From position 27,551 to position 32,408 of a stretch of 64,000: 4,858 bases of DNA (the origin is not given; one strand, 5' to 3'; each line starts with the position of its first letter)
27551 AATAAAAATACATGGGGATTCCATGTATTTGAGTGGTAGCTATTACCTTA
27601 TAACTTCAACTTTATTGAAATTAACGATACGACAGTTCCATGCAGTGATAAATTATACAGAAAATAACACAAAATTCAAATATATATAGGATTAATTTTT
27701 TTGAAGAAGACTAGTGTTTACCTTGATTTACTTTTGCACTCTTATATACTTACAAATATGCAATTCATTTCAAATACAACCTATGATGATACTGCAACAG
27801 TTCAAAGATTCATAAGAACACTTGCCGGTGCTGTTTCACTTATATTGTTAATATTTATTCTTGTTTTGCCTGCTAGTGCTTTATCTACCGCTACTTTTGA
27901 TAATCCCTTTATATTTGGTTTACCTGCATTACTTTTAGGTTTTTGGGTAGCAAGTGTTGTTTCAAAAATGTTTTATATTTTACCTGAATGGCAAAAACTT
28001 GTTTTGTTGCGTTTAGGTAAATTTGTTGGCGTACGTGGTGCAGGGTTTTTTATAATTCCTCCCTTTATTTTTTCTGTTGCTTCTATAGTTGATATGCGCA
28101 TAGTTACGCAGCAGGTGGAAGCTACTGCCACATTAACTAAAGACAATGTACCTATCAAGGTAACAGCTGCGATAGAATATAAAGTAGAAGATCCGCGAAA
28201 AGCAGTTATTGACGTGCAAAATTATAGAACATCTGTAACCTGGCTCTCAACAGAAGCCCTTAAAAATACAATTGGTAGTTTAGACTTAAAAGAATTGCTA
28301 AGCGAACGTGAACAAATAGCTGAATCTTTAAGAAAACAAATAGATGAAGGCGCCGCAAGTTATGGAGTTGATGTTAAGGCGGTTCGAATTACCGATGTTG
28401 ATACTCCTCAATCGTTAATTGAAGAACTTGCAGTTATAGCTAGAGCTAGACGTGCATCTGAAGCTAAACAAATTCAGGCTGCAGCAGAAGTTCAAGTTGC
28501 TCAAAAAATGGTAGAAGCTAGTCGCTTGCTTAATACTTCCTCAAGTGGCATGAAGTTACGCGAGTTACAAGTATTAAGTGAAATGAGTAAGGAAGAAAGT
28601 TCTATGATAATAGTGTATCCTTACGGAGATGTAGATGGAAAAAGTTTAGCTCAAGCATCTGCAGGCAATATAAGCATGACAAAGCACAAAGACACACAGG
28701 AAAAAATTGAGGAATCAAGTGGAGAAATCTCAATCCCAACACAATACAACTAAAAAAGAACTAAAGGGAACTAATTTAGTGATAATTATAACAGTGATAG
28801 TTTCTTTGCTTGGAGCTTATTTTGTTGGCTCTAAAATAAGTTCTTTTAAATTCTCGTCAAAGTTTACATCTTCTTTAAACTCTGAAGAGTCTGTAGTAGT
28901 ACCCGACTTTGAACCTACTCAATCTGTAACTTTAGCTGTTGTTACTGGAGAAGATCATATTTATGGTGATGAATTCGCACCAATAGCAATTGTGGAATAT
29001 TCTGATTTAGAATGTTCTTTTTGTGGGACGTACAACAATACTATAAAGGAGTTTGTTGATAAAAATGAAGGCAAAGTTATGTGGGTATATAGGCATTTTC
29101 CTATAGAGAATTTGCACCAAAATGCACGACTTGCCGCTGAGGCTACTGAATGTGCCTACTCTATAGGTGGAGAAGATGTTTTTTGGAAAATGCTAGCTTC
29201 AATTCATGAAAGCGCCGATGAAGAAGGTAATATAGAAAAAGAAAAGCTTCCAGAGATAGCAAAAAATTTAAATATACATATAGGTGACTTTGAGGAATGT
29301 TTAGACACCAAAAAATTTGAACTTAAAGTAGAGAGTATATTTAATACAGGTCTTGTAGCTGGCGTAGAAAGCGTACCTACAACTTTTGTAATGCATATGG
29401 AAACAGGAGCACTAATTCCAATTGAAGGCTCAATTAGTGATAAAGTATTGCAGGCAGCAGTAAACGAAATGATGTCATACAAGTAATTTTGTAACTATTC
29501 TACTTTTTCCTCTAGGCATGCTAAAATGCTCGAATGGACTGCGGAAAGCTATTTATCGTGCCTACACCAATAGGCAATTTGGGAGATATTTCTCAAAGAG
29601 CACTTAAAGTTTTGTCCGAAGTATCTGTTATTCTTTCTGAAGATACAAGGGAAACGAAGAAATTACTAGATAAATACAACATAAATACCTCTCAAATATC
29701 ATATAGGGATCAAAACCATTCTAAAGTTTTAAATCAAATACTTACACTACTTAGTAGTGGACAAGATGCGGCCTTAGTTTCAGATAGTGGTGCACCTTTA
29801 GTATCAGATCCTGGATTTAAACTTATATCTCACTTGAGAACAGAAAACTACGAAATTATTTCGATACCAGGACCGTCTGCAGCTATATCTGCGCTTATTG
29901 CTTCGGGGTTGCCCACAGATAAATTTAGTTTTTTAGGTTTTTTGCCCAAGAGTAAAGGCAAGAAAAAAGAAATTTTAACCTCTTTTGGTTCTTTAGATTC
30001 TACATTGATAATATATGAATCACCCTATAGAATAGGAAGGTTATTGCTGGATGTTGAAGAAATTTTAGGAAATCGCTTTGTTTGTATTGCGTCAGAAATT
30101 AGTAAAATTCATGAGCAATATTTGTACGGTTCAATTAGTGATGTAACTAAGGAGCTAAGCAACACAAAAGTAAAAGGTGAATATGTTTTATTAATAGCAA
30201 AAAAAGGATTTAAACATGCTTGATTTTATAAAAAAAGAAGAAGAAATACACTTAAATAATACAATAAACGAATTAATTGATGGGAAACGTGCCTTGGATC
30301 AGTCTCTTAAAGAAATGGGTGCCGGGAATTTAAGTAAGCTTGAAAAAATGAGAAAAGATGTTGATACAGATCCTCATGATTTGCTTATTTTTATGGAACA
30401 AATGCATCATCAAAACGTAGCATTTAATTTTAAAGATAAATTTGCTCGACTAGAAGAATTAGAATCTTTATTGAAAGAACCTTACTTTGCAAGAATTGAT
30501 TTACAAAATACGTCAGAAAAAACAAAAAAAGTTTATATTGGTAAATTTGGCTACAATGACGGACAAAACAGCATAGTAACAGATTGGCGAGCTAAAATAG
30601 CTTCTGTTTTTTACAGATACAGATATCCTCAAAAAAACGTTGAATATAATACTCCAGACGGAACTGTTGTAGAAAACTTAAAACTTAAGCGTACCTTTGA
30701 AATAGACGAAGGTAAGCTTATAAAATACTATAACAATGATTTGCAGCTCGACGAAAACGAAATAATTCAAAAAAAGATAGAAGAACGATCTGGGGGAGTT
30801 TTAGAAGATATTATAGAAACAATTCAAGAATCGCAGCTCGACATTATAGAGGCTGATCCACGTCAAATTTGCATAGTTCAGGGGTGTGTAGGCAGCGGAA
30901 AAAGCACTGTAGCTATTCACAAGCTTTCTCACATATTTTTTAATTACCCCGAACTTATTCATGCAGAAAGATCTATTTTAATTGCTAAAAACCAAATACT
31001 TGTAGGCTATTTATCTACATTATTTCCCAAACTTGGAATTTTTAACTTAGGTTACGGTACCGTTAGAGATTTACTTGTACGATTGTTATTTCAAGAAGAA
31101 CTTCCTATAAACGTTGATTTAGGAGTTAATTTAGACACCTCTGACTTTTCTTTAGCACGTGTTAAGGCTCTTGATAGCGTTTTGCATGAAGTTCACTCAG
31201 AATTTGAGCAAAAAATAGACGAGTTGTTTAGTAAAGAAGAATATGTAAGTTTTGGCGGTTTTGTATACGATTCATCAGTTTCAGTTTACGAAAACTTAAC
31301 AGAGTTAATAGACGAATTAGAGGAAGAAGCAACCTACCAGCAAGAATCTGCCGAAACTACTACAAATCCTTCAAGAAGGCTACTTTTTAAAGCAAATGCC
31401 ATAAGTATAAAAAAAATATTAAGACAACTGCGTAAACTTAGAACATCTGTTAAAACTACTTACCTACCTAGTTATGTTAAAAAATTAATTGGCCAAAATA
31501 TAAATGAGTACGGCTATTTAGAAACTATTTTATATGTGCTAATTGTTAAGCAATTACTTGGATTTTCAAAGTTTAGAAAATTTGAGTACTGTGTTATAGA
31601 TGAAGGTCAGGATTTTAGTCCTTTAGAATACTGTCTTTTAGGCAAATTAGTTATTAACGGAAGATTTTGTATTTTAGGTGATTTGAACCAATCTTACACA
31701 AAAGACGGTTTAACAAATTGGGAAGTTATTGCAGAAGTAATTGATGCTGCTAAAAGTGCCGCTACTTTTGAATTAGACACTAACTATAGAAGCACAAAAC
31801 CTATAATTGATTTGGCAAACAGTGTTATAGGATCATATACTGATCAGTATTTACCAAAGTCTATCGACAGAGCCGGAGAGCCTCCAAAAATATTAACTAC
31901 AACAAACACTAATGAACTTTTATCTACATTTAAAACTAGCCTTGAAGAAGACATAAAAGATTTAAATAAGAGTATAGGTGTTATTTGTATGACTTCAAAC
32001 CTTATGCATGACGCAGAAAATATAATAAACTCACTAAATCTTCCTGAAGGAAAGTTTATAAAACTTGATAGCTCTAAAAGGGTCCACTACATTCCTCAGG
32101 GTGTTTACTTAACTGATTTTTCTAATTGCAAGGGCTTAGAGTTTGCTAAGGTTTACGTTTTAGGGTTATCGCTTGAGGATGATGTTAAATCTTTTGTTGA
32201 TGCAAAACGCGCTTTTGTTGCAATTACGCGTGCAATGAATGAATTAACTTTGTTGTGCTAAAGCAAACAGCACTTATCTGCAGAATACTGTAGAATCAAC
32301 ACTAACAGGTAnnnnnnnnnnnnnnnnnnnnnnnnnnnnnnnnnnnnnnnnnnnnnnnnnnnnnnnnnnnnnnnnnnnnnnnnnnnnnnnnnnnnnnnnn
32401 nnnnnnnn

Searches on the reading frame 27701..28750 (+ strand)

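Call 68: search_protein_families(library=pfam, proteins=[window:27701-28750:+], max_evalue=0.0001)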
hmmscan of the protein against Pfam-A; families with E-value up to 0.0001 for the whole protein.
window:27701-28750:+ (350 aa): 1 family
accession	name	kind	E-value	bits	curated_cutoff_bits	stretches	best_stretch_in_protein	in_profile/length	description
PF01145.31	Band_7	-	3.6e-31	109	23.6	1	93-263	2-175/176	SPFH domain / Band 7 family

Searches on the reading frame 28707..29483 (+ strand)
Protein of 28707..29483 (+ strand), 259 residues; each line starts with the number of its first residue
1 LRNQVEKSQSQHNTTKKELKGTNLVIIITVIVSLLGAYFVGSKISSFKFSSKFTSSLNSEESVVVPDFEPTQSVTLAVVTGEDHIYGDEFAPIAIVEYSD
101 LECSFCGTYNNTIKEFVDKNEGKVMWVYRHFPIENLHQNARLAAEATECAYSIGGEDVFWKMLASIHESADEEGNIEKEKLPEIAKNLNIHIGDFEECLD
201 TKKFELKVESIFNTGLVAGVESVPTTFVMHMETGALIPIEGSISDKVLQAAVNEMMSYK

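Call 68: search_protein_families(library=pfam, proteins=[window:28707-29483:+], max_evalue=0.0001)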
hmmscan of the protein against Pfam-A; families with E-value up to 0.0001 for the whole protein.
window:28707-29483:+ (259 aa): 2 families
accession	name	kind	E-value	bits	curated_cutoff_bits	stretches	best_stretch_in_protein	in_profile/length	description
PF13462.12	Thioredoxin_4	-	4.8e-19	69.6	23.2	1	81-233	3-150/165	Thioredoxin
PF01323.26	DSBA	-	1.1e-05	25.8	25.6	0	95-228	2-172/191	DSBA-like thioredoxin domain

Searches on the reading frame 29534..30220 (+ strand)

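Call 68: search_protein_families(library=pfam, proteins=[window:29534-30220:+], max_evalue=0.0001)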
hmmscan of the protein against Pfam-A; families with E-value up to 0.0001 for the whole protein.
window:29534-30220:+ (229 aa): 1 family
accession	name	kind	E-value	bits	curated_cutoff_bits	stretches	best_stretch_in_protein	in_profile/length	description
PF00590.25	TP_methylase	-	2.6e-23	83.5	27.8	1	5-203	1-210/212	Tetrapyrrole (Corrin/Porphyrin) Methylases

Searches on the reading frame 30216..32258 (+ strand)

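Call 68: search_protein_families(library=pfam, proteins=[window:30216-32258:+], max_evalue=0.0001)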
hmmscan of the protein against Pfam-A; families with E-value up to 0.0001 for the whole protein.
window:30216-32258:+ (681 aa): 2 families
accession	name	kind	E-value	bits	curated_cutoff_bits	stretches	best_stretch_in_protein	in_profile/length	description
PF13361.12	UvrD_C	-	6.6e-08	32.8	25.6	1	519-610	2-97/350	UvrD-like helicase C-terminal domain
PF00580.27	UvrD-helicase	-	1.1e-06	29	23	1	362-493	113-251/271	UvrD/REP helicase N-terminal domain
